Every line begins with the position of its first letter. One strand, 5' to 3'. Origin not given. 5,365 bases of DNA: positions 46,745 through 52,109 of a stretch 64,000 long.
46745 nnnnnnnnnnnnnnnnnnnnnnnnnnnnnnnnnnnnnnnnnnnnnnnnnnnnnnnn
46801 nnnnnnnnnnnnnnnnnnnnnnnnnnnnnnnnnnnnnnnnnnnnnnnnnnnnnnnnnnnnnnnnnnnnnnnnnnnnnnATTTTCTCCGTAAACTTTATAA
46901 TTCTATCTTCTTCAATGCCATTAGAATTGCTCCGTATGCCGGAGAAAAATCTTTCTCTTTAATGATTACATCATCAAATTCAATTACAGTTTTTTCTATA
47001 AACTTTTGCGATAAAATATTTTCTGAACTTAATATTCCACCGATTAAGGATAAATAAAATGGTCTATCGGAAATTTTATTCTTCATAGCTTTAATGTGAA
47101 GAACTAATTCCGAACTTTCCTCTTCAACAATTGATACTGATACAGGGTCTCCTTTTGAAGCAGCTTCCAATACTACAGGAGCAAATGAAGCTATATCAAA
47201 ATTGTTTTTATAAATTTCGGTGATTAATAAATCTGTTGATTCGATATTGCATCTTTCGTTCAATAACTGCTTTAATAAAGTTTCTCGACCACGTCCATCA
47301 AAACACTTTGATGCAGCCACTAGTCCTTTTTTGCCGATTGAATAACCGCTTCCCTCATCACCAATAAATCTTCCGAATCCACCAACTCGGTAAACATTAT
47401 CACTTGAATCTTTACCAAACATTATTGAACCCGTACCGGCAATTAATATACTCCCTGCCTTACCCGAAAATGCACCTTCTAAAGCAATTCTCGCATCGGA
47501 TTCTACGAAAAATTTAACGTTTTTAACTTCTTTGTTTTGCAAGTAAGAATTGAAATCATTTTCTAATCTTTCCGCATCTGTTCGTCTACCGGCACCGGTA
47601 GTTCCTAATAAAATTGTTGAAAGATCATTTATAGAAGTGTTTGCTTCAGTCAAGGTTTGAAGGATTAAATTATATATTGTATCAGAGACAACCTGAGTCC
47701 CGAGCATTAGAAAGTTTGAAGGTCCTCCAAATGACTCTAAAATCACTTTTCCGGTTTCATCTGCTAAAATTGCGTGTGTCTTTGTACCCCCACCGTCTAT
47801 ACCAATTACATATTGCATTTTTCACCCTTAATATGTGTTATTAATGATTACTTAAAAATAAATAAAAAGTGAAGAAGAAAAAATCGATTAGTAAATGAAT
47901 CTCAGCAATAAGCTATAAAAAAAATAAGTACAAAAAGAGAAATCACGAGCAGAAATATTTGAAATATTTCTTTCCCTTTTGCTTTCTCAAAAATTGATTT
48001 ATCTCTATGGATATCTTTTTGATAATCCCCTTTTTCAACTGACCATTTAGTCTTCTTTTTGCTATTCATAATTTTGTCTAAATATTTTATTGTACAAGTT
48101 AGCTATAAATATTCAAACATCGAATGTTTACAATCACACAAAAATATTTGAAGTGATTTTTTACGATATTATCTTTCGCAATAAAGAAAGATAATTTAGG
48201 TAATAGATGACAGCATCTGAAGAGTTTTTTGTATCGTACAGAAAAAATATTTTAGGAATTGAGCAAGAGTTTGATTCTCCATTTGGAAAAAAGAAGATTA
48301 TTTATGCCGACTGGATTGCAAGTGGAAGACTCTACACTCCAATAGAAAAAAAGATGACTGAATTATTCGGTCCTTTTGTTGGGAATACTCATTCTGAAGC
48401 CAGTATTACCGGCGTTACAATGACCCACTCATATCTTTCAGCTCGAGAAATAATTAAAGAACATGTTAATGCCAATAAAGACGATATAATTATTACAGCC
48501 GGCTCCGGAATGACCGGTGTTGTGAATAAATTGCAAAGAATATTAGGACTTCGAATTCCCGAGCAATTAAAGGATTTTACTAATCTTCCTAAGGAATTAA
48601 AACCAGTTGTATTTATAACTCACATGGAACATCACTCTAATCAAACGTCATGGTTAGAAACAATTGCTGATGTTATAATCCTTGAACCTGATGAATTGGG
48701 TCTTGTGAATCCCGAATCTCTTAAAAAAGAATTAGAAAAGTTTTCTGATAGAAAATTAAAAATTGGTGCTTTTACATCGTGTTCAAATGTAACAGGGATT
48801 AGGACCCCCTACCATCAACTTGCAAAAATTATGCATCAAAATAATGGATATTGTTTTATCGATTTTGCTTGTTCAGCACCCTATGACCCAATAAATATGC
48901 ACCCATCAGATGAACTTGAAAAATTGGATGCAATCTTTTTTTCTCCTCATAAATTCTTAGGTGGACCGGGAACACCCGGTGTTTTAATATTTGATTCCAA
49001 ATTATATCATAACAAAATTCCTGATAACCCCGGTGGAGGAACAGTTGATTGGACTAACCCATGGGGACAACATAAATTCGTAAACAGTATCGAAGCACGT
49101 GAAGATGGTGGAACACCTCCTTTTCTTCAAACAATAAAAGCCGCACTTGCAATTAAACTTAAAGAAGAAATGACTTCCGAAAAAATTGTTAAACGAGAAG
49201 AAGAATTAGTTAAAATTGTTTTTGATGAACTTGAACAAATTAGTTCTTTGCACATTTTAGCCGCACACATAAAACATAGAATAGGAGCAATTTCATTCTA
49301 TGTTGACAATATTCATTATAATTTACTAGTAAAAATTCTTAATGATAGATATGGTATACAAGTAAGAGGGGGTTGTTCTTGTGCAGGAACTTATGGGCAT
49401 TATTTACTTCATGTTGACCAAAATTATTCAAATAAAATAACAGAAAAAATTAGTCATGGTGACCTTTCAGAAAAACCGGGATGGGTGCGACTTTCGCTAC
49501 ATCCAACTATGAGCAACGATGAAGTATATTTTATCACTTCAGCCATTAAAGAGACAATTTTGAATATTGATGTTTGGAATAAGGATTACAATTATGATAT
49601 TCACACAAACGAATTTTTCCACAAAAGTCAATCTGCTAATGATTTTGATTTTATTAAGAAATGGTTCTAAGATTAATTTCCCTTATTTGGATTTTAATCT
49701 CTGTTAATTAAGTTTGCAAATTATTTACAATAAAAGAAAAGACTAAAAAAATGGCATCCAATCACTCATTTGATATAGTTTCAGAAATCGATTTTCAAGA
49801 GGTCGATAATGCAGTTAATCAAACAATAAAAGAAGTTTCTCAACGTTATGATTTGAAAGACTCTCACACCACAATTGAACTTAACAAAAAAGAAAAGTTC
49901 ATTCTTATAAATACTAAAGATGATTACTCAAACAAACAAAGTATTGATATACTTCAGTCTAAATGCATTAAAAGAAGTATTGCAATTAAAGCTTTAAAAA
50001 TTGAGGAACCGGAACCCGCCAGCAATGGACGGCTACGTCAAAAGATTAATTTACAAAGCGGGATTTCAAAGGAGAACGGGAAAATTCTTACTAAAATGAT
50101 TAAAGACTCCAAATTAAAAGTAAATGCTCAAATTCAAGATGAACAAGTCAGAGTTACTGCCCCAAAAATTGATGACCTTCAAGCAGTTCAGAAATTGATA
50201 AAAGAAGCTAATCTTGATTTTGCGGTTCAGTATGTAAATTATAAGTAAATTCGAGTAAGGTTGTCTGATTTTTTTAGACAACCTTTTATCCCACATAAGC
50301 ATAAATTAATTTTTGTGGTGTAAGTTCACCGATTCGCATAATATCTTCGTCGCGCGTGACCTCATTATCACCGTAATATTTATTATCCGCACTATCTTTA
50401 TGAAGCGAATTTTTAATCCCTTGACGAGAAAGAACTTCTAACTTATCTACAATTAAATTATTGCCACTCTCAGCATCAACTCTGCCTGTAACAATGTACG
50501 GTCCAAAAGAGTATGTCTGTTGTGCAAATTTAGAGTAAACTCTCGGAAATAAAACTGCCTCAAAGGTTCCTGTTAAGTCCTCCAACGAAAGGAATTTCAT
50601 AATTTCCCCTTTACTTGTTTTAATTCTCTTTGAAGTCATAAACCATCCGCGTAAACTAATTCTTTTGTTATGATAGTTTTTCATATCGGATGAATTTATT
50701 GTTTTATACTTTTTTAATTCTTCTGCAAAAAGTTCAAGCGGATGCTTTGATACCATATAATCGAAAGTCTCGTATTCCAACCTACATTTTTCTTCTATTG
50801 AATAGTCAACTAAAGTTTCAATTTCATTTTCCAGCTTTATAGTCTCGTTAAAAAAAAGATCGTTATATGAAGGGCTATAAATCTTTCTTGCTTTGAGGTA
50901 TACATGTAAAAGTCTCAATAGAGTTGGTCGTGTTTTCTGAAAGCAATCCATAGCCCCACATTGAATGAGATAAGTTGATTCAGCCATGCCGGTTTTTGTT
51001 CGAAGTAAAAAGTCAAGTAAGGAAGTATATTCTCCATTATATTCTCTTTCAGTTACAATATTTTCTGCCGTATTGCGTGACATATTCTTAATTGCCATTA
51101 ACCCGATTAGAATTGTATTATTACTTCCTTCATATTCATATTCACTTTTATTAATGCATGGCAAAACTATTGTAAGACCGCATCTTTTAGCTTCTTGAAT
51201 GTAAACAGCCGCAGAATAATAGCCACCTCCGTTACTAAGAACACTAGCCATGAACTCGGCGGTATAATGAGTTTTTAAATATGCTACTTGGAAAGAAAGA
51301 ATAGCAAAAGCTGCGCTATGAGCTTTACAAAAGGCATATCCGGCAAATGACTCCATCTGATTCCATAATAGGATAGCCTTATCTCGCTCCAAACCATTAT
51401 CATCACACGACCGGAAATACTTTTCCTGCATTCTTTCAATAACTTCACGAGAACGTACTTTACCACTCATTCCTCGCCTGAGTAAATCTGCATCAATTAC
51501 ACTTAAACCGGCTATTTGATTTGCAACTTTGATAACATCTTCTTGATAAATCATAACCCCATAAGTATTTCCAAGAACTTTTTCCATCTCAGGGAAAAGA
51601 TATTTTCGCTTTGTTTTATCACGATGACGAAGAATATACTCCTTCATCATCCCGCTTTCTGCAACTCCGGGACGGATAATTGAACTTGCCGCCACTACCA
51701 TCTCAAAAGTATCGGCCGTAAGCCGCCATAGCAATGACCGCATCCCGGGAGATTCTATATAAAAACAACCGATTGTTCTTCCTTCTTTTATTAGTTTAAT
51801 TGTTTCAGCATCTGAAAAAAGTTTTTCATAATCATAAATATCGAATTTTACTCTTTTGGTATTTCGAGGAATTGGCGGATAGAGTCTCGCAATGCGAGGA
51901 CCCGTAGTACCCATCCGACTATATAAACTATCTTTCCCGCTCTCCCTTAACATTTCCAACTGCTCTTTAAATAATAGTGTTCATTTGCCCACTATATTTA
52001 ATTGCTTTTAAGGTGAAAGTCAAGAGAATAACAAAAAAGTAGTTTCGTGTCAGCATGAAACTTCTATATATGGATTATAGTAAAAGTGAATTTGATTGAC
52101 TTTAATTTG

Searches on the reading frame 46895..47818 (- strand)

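Call 43: search_protein_families(library=pfam, proteins=[window:46895-47818:-], max_evalue=0.00001)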
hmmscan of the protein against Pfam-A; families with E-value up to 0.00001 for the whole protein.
window:46895-47818:- (307 aa): 1 family
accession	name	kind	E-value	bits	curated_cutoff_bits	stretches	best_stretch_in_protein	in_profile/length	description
PF01869.26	BcrAD_BadFG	-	2.6e-42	145.6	31.5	1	5-301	1-271/271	BadF/BadG/BcrA/BcrD ATPase family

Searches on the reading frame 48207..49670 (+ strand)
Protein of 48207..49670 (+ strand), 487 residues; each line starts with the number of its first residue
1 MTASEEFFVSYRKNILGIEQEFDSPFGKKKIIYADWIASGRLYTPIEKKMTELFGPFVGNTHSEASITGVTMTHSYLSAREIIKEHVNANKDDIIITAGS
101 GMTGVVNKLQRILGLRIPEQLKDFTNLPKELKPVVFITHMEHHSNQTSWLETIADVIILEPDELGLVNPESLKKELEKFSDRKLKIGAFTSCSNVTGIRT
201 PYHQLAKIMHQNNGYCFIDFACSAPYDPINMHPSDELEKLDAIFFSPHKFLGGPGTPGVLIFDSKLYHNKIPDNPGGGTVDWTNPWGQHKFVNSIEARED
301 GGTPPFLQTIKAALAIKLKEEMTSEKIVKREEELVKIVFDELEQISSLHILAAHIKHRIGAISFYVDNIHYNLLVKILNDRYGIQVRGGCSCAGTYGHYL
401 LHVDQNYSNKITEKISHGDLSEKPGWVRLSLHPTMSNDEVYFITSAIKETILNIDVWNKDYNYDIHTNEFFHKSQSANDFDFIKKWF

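Call 38: search_protein_families(library=ncbifam, proteins=[window:48207-49670:+], max_evalue=1e-10)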
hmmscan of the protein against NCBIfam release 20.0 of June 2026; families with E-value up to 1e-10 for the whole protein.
window:48207-49670:+ (487 aa): 9 families
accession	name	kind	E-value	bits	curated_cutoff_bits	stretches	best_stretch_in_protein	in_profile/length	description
TIGR01979.1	sufS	subfamily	2.1e-41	142.2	475.1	1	28-394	16-363/403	SufS family cysteine desulfurase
TIGR01977.1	am_tr_V_EF2568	hypoth_equivalog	2.2e-24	86.2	377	1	134-393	88-338/376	cysteine desulfurase family protein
NF006791.0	PRK09295.1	equivalog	2.8e-21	76.1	661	1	135-393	116-365/406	cysteine desulfurase SufS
NF041166.1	f2_encap_cargo1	exception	1.8e-17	63.7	800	1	60-393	275-587/623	family 2A encapsulin nanocompartment cargo protein cysteine desulfurase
NF008126.0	PRK10874.1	equivalog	3.1e-16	59.5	607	1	30-394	19-360/401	cysteine desulfurase CsdA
TIGR03392.1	FeS_syn_CsdA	equivalog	2.3e-14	53.4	493.6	1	31-394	17-357/398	cysteine desulfurase CsdA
NF040779.1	Sec_lyase_SclA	exception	3.2e-12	46.1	525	1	135-394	88-339/378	selenocysteine lyase SclA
TIGR01976.1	am_tr_V_VC1184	hypoth_equivalog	1.3e-11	44.5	352.35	0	30-266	18-235/401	cysteine desulfurase-like protein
TIGR03235.1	DNA_S_dndA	equivalog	5.2e-11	42.4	480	0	33-393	1-327/353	cysteine desulfurase DndA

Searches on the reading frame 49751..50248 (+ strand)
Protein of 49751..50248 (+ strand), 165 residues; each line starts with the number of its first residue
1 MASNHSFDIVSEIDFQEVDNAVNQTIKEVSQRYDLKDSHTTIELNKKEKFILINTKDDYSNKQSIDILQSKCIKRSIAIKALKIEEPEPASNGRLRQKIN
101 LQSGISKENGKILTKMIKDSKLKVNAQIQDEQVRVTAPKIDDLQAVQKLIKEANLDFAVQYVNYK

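Call 32: find_encoding_contigs(protein=window:49751-50248:+, flank=10000, max_places=4)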
Protein window:49751-50248:+ (165 aa): 17 contigs read that carry it; 4 places shown.
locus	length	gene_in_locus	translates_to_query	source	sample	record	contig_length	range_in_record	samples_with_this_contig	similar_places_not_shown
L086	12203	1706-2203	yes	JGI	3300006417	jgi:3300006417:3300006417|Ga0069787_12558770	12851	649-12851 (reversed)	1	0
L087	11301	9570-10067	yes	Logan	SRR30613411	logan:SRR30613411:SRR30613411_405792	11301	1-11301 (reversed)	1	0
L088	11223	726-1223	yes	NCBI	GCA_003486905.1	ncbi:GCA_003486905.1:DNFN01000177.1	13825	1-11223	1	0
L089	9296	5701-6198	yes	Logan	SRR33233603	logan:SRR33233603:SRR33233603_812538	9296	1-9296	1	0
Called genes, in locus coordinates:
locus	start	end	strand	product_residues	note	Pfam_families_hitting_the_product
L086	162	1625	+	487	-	PF00266:Aminotran_5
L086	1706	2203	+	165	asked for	PF04461:YajQ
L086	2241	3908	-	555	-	PF17657:DNA_pol3_finger, PF14579:HHH_6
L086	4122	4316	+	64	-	PF14255:Zn_ribbon_21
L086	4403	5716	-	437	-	PF00091:Tubulin, PF12327:FtsZ_C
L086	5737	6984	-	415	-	PF11104:PilM_2, PF14450:FtsA (weak), PF02491:SHS2_FTSA, PF06723:MreB_Mbl, PF14450:FtsA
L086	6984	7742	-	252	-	-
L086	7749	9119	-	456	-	PF01225:Mur_ligase, PF08245:Mur_ligase_M, PF02875:Mur_ligase_C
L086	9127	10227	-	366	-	PF03033:Glyco_transf_28, PF04101:Glyco_tran_28_C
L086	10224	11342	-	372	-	PF01098:FTSW_RODA_SPOVE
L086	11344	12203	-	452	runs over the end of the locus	PF21377:MurD_N (weak), PF21799:MurD-like_N, PF08245:Mur_ligase_M, PF02875:Mur_ligase_C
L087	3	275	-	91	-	?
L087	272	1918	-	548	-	PF00933:Glyco_hydro_3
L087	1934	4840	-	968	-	PF00933:Glyco_hydro_3, PF01915:Glyco_hydro_3_C, PF00144:Beta-lactamase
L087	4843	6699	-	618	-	PF03092:BT1 (weak), PF07690:MFS_1 (weak)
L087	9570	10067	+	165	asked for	PF04461:YajQ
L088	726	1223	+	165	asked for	PF04461:YajQ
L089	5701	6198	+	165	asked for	PF04461:YajQ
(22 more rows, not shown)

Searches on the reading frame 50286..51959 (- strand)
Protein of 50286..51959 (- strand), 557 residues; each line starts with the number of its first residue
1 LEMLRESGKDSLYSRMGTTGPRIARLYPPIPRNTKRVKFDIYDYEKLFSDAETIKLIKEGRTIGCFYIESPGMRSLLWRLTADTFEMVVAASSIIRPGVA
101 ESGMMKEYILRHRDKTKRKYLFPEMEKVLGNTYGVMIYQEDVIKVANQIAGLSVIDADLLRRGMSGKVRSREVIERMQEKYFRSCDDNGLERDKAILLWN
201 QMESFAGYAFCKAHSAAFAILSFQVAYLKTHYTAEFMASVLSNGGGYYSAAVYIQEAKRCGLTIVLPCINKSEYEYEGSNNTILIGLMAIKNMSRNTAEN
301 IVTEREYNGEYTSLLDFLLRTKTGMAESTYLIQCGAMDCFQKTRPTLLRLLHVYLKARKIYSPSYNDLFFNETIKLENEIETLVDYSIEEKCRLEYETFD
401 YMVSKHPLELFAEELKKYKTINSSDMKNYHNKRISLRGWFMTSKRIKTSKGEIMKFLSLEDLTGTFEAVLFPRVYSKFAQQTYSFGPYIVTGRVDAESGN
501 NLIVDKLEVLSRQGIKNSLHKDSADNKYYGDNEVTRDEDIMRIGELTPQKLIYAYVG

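Call 38: search_protein_families(library=ncbifam, proteins=[window:50286-51959:-], max_evalue=1e-10)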
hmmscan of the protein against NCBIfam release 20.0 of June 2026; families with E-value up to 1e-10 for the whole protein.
window:50286-51959:- (557 aa): 11 families
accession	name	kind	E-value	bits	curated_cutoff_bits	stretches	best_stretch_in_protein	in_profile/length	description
NF004226.0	PRK05673.1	equivalog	1.3e-108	364.4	1002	1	48-512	589-1064/1146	DNA polymerase III subunit alpha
TIGR00594.1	polc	superfamily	1.4e-99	334.5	434.35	1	37-471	578-1022/1022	DNA polymerase III subunit alpha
NF005298.0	PRK06826.1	equivalog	6.5e-99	332.1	1260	1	34-513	570-1075/1151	DNA polymerase III subunit alpha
NF005617.0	PRK07374.1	equivalog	1.6e-81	274.7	1653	1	48-509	599-1079/1170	DNA polymerase III subunit alpha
NF005377.0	PRK06920.1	equivalog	1.6e-79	268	1806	1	37-517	559-1030/1108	DNA polymerase III subunit alpha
NF005582.0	PRK07279.1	equivalog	5.2e-78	263.1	1279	1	44-519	518-973/1033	DNA polymerase III subunit alpha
NF004225.0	PRK05672.1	subfamily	5.6e-72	243.2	939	1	49-513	576-1035/1047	error-prone DNA polymerase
NF005516.0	PRK07135.1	equivalog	1.3e-64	218.9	1084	1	33-469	505-935/974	DNA polymerase III DnaE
NF004550.0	PRK05898.1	equivalog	8.8e-50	169.8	1182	1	37-436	507-904/971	DNA polymerase III subunit alpha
NF005616.0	PRK07373.1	equivalog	9e-49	166.2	646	1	187-510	17-360/449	DNA polymerase III subunit alpha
NF007079.0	PRK09532.1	equivalog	7.3e-27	93.9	1525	1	46-212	613-778/876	DNA polymerase III subunit alpha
